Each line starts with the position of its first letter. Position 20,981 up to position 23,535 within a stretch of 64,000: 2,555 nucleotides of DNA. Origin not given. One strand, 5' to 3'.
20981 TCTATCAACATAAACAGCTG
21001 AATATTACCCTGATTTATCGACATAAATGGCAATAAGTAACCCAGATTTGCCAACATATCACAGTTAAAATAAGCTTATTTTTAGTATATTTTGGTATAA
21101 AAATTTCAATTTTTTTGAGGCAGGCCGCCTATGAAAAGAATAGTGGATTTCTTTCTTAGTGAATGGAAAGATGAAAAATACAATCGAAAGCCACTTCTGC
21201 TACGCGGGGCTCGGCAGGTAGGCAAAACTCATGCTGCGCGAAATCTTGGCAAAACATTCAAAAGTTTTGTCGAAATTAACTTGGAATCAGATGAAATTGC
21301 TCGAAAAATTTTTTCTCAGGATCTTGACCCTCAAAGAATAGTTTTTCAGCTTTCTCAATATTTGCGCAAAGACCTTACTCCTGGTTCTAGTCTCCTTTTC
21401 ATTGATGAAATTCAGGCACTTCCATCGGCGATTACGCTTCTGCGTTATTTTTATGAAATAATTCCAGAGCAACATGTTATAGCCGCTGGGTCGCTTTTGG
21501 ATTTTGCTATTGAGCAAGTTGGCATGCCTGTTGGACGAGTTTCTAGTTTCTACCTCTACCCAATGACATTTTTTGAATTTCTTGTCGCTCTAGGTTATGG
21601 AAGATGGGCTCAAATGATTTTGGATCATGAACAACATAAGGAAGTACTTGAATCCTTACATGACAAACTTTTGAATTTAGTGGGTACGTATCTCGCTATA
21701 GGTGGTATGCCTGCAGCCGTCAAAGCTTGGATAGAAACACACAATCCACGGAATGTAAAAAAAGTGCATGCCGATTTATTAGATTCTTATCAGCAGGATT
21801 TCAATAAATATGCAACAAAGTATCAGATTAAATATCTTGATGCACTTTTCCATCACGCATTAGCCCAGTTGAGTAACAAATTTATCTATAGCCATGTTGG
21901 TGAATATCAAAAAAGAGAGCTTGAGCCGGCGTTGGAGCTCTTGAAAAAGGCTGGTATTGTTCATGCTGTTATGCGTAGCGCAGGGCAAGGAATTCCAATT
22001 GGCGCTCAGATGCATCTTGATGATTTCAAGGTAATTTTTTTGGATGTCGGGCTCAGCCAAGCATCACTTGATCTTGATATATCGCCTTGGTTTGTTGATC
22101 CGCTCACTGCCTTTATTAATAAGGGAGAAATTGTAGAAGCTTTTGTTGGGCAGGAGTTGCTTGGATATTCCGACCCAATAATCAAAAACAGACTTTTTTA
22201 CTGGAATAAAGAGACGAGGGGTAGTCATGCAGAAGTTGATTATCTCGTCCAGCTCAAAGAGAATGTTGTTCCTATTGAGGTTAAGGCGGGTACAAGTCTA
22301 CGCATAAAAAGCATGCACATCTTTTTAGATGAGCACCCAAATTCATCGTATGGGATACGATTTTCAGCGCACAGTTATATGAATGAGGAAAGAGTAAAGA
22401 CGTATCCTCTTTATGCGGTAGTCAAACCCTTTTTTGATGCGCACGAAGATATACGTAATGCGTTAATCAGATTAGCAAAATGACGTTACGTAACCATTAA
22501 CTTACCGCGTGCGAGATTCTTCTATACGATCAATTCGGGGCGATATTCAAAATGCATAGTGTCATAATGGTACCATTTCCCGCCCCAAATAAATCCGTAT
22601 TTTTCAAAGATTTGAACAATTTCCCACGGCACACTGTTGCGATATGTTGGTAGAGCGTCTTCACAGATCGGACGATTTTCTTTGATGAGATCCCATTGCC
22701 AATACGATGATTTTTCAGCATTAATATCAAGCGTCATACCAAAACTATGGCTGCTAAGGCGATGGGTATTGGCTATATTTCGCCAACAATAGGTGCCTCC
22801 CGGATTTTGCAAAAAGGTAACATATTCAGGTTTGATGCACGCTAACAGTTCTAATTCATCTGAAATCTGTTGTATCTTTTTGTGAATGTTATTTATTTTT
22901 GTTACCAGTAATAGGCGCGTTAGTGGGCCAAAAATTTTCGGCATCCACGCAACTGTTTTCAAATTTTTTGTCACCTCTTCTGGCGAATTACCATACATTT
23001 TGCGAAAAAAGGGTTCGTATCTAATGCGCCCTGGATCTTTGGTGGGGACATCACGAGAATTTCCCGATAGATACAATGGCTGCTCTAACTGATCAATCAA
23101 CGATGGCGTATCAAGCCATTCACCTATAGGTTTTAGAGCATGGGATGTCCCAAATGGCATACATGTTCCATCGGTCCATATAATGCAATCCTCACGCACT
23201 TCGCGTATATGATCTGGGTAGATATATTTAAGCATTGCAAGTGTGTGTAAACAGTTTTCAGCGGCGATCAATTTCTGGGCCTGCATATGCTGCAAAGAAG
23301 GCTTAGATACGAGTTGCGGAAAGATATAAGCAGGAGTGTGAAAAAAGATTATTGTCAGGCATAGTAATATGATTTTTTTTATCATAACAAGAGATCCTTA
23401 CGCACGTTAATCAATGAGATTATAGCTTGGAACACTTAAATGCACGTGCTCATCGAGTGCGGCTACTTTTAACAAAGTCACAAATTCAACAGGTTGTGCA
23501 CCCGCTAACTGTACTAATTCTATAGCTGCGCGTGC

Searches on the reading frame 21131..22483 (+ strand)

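Call 3: search_protein_families(library=pfam, proteins=[window:21131-22483:+], max_evalue=0.01)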
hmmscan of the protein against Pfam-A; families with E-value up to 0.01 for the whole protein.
window:21131-22483:+ (450 aa): 4 families
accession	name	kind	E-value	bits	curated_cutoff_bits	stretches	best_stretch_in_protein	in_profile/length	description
PF13635.12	DUF4143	-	8.4e-24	84.6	28.1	1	221-387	1-160/160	Domain of unknown function (DUF4143)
PF13173.12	AAA_14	-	2e-21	76.8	27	1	19-151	2-129/129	AAA domain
PF13401.12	AAA_22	-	0.00043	21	27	1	18-110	4-110/130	AAA domain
PF00004.35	AAA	-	0.0094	16.8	21.2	0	22-98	1-70/131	ATPase family associated with various cellular activities (AAA)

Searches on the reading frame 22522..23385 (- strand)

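Call 3: search_protein_families(library=pfam, proteins=[window:22522-23385:-], max_evalue=0.01)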
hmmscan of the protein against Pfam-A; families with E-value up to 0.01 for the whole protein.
window:22522-23385:- (287 aa): 1 family
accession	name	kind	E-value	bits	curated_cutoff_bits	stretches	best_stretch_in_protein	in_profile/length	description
PF13539.11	Peptidase_M15_4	-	1.2e-19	71.1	25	1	206-281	2-70/70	D-alanyl-D-alanine carboxypeptidase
